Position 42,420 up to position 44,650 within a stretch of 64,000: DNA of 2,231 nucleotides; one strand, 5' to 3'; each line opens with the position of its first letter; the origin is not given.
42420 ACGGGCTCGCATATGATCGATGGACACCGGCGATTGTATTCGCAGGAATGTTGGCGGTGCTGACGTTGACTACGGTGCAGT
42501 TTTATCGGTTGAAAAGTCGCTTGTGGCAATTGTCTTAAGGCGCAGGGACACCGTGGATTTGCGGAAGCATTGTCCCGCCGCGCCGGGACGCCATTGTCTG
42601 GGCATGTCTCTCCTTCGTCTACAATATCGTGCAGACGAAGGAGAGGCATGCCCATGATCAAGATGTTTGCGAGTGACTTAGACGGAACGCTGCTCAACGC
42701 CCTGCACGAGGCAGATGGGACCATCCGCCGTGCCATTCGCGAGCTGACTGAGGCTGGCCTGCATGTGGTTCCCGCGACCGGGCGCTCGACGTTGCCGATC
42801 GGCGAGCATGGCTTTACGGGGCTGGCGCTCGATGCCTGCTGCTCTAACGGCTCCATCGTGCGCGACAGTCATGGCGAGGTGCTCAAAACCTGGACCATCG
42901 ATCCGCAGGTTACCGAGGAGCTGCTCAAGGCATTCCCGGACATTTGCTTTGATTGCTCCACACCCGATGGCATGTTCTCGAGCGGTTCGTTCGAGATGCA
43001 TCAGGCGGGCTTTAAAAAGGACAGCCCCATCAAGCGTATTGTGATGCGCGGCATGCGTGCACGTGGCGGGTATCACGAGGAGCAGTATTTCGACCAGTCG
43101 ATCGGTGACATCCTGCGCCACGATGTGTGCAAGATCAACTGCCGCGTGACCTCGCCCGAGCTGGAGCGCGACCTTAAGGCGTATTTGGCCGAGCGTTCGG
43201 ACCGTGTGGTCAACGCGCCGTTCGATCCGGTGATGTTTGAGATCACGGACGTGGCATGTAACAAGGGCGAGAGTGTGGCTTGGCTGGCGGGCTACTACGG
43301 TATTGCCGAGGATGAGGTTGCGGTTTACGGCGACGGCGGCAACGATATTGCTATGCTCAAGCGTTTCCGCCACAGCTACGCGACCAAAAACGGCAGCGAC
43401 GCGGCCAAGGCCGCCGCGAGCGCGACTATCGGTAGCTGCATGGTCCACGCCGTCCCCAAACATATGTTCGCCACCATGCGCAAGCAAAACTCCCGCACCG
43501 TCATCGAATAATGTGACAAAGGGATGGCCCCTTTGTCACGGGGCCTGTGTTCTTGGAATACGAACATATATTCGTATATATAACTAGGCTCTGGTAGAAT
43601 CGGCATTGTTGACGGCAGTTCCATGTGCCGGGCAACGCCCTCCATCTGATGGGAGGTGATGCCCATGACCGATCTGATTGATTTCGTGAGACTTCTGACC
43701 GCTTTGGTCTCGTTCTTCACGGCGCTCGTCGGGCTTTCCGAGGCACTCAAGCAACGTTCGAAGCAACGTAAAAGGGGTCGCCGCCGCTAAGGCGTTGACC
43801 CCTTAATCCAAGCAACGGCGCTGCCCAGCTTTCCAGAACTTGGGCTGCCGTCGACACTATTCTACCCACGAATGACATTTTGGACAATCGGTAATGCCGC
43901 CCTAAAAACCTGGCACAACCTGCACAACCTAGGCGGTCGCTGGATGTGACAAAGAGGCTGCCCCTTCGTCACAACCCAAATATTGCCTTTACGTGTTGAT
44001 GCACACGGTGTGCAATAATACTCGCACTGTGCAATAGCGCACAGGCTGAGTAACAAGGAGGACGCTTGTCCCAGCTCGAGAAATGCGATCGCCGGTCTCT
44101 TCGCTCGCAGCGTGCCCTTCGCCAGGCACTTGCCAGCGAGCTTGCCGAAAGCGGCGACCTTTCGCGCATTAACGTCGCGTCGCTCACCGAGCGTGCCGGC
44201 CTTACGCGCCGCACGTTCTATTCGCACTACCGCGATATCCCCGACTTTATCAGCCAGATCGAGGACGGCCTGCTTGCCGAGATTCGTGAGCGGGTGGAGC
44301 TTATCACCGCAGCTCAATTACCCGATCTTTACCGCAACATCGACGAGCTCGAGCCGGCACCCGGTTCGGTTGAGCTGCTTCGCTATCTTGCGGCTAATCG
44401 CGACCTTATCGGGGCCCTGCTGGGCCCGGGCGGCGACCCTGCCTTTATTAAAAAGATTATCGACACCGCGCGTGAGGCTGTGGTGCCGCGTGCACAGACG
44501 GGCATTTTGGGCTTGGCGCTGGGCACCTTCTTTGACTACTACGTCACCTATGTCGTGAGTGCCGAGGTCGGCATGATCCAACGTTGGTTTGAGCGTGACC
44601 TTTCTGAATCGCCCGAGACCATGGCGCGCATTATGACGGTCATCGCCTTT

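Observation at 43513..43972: Unannotated type I toxin-antitoxin-like cassette bracketed by two copies of a 27-bp palindrome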

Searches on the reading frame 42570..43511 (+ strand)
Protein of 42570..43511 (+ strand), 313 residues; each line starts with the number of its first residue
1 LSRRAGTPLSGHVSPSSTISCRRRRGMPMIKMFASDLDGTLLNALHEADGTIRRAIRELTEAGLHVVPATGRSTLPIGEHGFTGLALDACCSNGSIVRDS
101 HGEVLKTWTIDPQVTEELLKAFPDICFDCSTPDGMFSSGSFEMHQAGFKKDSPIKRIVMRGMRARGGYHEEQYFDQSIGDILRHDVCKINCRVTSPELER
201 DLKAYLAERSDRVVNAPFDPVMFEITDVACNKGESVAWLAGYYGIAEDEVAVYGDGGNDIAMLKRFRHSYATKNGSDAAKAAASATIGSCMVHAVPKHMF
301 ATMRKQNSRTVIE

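Call 7: search_protein_families(library=pfam, proteins=[window:42570-43511:+], max_evalue=1)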
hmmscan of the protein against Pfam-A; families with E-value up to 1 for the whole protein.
window:42570-43511:+ (313 aa): 4 families
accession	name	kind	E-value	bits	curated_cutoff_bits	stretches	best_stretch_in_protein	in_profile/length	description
PF08282.18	Hydrolase_3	-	7e-35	121.4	20.9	1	33-295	1-251/255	haloacid dehalogenase-like hydrolase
PF05116.19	S6PP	-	5.9e-07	29.8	20.3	1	223-270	157-204/247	Sucrose-6F-phosphate phosphohydrolase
PF00702.32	Hydrolase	-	1.5e-05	25.9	26.4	2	228-266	152-190/191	haloacid dehalogenase-like hydrolase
PF12710.13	HAD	-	0.0048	17.8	27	1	227-264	147-189/189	haloacid dehalogenase-like hydrolase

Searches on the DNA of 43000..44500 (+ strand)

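Call 4: search_rna_families(source=window, start=43000, end=44500, threshold=evalue, max_evalue=10)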
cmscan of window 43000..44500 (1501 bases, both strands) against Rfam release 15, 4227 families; matches with E-value up to 10: 1.
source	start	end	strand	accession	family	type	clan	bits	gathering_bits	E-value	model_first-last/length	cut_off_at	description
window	44067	44195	-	RF00060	HgcE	Gene; snRNA; snoRNA; HACA-box;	-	14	50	5.6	1-130/130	no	HgcE RNA (Pab105)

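Call 71: search_dna_similar(query=window:43550-43900:+, collection=plasmids, mode=distant, max_evalue=0.001)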
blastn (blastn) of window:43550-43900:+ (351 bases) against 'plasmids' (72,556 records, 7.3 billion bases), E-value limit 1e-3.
Records with a match: 4; places in all: 4; records where one place covers at least 80% of the query: 3.
Best place of each record, by identity: 90-95% 1; 60-80% 3.
By first word of the organism name: Collinsella 4.
By predicted mobility (MOB-suite, as given by PLSDB): non-mobilizable 4.
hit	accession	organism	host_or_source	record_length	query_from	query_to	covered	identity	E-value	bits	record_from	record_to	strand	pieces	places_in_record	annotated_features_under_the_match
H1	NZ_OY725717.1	Collinsella aerofaciens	-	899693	9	351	98%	91.3%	1e-133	482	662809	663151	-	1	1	hypothetical protein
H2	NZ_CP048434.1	Collinsella aerofaciens ATCC 25986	isolate gDNA,human feces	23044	39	330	83%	79.5%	6e-61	241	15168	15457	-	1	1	hypothetical protein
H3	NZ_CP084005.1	Collinsella aerofaciens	Homo sapiens,pure culture,human feces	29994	39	330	83%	79.1%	3e-59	236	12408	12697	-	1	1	hypothetical protein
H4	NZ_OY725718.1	Collinsella aerofaciens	-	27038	39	318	80%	79.9%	6e-61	241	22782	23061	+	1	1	hypothetical protein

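Call 72: search_dna_similar(query=window:43550-43900:+, collection=phages, mode=distant, max_evalue=0.001)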
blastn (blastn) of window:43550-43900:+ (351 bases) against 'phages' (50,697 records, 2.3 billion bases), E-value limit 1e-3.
No match.

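Call 73: get_annotated_region(hit=H2, flank=5000)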
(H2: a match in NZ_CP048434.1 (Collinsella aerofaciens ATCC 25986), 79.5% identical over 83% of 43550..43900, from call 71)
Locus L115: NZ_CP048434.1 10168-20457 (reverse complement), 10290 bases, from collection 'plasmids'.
description: Collinsella aerofaciens ATCC 25986 strain JCM 10188 plasmid putative_pCaero1, complete sequence
organism: Collinsella aerofaciens ATCC 25986 (NCBI taxid 411903)
taxonomy: Bacteria; Actinomycetota; Coriobacteriia; Coriobacteriales; Coriobacteriaceae; Collinsella; Collinsella aerofaciens; Collinsella aerofaciens ATCC 25986
host: -; source: isolate gDNA,human feces; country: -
typing (MOB-suite, as given by PLSDB): non-mobilizable
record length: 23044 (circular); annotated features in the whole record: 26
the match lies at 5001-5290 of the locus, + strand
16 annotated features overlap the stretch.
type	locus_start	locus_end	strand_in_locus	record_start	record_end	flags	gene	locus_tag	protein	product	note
CDS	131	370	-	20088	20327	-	-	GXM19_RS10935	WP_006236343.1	hypothetical protein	-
CDS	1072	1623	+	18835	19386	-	-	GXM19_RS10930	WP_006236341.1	ParA family protein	-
CDS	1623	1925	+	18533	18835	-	-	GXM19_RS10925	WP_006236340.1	ribbon-helix-helix protein, CopG family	-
CDS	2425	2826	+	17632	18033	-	-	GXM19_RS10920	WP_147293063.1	hypothetical protein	-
CDS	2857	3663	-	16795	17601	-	-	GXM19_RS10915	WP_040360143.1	transcriptional regulator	-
CDS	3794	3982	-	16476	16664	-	-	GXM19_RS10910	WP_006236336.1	hypothetical protein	-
CDS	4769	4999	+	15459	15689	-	-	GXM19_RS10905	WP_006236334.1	hypothetical protein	-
CDS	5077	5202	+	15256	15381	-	-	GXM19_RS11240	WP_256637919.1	hypothetical protein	-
CDS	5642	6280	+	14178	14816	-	-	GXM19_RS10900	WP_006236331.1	hypothetical protein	-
CDS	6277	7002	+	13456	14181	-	-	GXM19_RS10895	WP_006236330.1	metallophosphoesterase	-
CDS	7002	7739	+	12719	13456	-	-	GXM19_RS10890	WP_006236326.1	metallophosphoesterase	-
CDS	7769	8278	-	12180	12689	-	-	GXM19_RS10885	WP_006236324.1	DUF5067 domain-containing protein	-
CDS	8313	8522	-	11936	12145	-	-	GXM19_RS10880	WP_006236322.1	hypothetical protein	-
CDS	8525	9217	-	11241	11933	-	-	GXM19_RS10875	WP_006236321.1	hypothetical protein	-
CDS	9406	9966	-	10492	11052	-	-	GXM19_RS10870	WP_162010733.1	recombinase family protein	GO:0006310 - DNA recombination [Evidence IEA]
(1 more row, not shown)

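Call 74: get_annotated_region(hit=H4, flank=4000)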
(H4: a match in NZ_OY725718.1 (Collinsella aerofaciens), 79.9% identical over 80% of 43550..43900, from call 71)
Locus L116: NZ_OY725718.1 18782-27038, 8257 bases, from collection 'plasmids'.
description: Collinsella aerofaciens strain Collinsella aerofaciens TSDC17.2-1.1 plasmid 7, complete sequence
organism: Collinsella aerofaciens (NCBI taxid 74426)
taxonomy: Bacteria; Actinomycetota; Coriobacteriia; Coriobacteriales; Coriobacteriaceae; Collinsella; Collinsella aerofaciens
host: -; source: -; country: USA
typing (MOB-suite, as given by PLSDB): non-mobilizable
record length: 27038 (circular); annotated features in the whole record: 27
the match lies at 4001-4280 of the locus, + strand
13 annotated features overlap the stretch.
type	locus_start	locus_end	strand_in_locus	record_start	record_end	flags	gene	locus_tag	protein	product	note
CDS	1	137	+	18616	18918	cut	-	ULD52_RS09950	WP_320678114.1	ribbon-helix-helix protein, CopG family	GO:0006355 - regulation of DNA-templated transcription [Evidence IEA]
CDS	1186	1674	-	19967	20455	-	-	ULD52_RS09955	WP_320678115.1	hypothetical protein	-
CDS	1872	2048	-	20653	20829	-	-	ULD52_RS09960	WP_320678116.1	ribbon-helix-helix domain-containing protein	-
CDS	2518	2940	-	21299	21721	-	-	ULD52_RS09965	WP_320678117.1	hypothetical protein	-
CDS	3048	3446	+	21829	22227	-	-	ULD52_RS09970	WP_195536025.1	hypothetical protein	-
CDS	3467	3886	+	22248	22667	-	-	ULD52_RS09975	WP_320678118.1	hypothetical protein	-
CDS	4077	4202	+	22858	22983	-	-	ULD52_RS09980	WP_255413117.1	hypothetical protein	-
CDS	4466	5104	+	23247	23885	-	-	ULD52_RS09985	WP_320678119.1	hypothetical protein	-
CDS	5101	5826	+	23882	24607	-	-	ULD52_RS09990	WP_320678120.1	metallophosphoesterase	-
CDS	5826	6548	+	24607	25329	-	-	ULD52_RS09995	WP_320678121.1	metallophosphoesterase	-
CDS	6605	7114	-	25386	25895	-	-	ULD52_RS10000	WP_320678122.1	DUF5067 domain-containing protein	-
CDS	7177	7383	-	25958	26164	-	-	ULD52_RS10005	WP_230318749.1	hypothetical protein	-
CDS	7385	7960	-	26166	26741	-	-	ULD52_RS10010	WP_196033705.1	hypothetical protein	-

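Call 91: get_annotated_region(hit=H1, flank=20000)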
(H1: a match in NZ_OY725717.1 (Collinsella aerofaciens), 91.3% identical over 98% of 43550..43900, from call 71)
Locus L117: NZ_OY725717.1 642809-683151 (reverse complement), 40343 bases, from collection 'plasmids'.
description: Collinsella aerofaciens strain Collinsella aerofaciens TSDC17.2-1.1 plasmid 6, complete sequence
organism: Collinsella aerofaciens (NCBI taxid 74426)
taxonomy: Bacteria; Actinomycetota; Coriobacteriia; Coriobacteriales; Coriobacteriaceae; Collinsella; Collinsella aerofaciens
host: -; source: -; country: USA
typing (MOB-suite, as given by PLSDB): non-mobilizable
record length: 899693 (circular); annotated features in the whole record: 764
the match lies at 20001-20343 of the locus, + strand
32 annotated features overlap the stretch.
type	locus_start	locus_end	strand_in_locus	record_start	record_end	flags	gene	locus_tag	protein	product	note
CDS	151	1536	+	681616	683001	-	-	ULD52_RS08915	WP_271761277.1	M18 family aminopeptidase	GO:0006508 - proteolysis [Evidence IEA]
CDS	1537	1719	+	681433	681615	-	-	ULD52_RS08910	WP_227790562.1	hypothetical protein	-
CDS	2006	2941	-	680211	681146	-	-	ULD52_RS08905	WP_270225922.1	D-2-hydroxyacid dehydrogenase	-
CDS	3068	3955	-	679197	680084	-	map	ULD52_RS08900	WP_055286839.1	type I methionyl aminopeptidase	GO:0036211 - protein modification process [Evidence IEA]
CDS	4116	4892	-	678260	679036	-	-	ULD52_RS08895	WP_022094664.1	radical SAM protein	-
CDS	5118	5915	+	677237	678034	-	-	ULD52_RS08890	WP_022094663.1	alpha/beta hydrolase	-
CDS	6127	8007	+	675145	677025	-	-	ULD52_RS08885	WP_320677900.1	HD domain-containing phosphohydrolase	GO:0000160 - phosphorelay signal transduction system [Evidence IEA]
CDS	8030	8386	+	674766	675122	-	-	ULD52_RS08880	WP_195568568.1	Hpt domain-containing protein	GO:0000160 - phosphorelay signal transduction system [Evidence IEA]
CDS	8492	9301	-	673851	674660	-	-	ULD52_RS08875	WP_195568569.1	gamma-glutamyl-gamma-aminobutyrate hydrolase family protein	-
CDS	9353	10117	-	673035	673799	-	-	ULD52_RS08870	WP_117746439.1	amino acid ABC transporter ATP-binding protein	-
CDS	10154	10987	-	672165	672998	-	-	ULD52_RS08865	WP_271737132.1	amino acid ABC transporter permease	GO:0006865 - amino acid transport [Evidence IEA]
CDS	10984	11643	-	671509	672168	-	-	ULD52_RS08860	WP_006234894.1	amino acid ABC transporter permease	GO:0006865 - amino acid transport [Evidence IEA]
CDS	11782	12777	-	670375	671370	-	-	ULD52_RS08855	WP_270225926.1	glutamate ABC transporter substrate-binding protein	-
CDS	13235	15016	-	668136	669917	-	-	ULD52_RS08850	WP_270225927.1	1-deoxy-D-xylulose-5-phosphate synthase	GO:0016114 - terpenoid biosynthetic process [Evidence IEA]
CDS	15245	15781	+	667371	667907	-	-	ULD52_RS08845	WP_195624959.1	HD domain-containing protein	-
CDS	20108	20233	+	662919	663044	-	-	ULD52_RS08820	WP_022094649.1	hypothetical protein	-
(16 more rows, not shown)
